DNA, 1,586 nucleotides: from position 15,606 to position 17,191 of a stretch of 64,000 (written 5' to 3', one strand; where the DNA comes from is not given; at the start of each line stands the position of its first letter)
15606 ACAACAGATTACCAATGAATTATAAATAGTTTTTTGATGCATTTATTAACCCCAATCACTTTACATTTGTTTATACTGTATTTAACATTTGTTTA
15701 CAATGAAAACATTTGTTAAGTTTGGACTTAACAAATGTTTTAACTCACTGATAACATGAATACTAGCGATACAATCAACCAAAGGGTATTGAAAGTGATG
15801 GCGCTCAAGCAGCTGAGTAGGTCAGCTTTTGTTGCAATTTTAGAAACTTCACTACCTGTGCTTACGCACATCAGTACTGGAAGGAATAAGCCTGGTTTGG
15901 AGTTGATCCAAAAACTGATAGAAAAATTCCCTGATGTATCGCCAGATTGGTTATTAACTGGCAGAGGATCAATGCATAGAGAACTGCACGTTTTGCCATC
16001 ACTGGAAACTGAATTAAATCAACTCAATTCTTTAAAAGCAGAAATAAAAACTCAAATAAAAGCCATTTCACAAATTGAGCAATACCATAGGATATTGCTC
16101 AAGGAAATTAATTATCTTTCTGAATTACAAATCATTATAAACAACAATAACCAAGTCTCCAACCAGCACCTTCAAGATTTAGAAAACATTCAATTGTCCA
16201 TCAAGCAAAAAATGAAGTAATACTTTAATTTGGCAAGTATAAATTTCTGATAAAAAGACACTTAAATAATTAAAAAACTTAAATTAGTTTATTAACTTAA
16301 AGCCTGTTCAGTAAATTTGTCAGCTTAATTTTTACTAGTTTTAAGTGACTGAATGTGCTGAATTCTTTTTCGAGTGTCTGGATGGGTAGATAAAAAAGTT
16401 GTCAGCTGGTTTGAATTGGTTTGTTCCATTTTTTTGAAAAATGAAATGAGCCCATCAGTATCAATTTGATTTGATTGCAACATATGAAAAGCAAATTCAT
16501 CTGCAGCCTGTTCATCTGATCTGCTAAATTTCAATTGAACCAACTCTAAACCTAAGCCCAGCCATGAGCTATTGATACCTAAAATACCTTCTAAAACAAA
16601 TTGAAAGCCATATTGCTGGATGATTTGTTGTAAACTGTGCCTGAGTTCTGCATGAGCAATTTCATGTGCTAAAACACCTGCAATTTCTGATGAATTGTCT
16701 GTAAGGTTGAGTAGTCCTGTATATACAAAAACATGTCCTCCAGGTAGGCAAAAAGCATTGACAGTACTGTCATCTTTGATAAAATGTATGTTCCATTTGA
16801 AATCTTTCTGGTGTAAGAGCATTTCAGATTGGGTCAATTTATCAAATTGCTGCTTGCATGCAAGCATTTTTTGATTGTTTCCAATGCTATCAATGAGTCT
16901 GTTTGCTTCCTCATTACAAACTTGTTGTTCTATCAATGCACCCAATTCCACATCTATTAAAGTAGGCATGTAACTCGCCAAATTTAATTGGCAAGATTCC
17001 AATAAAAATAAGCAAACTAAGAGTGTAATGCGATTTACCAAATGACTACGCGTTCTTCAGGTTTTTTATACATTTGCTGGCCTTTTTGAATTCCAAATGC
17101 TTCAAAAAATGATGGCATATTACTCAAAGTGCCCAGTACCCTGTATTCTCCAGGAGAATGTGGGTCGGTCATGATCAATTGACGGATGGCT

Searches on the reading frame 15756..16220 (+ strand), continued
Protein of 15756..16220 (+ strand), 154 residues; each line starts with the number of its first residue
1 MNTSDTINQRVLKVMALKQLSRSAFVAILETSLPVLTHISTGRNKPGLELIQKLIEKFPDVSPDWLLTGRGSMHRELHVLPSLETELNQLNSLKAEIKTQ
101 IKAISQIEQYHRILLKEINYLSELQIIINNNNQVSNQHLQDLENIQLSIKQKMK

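Call 54: search_protein_families(library=pfam, proteins=[L043:8977-9507:+, L043:8479-8961:+, L049:9421-9660:-, L006:1989-2291:-, L006:1606-1992:-, L043:10662-11867:+, L058:2716-3120:+, L055:3071-3403:+], max_evalue=0.01)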
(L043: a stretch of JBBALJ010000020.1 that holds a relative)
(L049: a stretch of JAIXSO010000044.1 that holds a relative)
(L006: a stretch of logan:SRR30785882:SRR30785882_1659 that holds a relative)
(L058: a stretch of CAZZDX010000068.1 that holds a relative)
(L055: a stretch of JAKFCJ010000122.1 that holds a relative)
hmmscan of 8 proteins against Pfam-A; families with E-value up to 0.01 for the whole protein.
L043:8977-9507:+ (176 aa): 2 families
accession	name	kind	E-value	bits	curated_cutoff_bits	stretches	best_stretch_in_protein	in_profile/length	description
PF20794.3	bPH_7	-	0.0028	17.6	25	1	10-33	35-58/135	Bacterial PH domain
PF10604.15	Polyketide_cyc2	-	0.0087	16.8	27.4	0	33-175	6-142/142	Polyketide cyclase / dehydrase and lipid transport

L043:8479-8961:+ (160 aa): 2 families
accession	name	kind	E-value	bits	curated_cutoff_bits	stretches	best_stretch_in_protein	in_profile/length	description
PF13858.11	DUF4199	-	2.3e-25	90.4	32.3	1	14-155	22-165/165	Protein of unknown function (DUF4199)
PF13491.11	FtsK_4TM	-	0.0069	16.5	23.1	1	20-72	58-106/171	4TM region of DNA translocase FtsK/SpoIIIE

L049:9421-9660:- (79 aa): 1 family
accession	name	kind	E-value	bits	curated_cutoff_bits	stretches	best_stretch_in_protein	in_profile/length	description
PF07308.18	DUF1456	-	6e-32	110.1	27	1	3-70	1-68/68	Protein of unknown function (DUF1456)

L006:1989-2291:- (100 aa): 0 families

L006:1606-1992:- (128 aa): 0 families

L043:10662-11867:+ (401 aa): 0 families

L058:2716-3120:+ (134 aa): 4 families
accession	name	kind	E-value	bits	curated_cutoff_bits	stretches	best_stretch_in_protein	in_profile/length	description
PF01381.28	HTH_3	-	2.6e-09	37.4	23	1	10-60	6-55/55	Helix-turn-helix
PF12844.13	HTH_19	-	6.7e-07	29.6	30.2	1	3-66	2-64/64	Helix-turn-helix domain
PF21716.3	dnstrm_HI1420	-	0.0038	17.5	27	0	3-51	35-81/90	Probable addiction module antidote protein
PF13560.12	HTH_31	-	0.0054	17.4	27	1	14-48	15-50/64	Helix-turn-helix domain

L055:3071-3403:+ (110 aa): 5 families
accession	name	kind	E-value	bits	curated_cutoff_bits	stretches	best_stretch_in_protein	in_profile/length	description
PF01381.28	HTH_3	-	2.9e-07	30.9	23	1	7-62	1-55/55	Helix-turn-helix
PF12844.13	HTH_19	-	9.2e-06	25.9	30.2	1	6-66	3-62/64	Helix-turn-helix domain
PF13560.12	HTH_31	-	2.2e-05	25.1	27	1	6-50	5-50/64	Helix-turn-helix domain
PF13443.12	HTH_26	-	0.0019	18.8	22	1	7-50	2-46/63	Cro/C1-type HTH DNA-binding domain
PF07022.19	Phage_CI_repr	-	0.0079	17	22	0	7-70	3-65/65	Bacteriophage CI repressor helix-turn-helix domain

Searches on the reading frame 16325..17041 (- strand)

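Call 6: search_protein_families(library=pfam, proteins=[window:16325-17041:-], max_evalue=0.01)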
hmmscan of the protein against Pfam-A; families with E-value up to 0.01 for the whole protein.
window:16325-17041:- (238 aa): 1 family
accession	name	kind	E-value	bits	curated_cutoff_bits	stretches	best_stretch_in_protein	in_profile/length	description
PF01435.24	Peptidase_M48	-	1.9e-33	116.3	20.3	1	64-232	9-184/186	Peptidase family M48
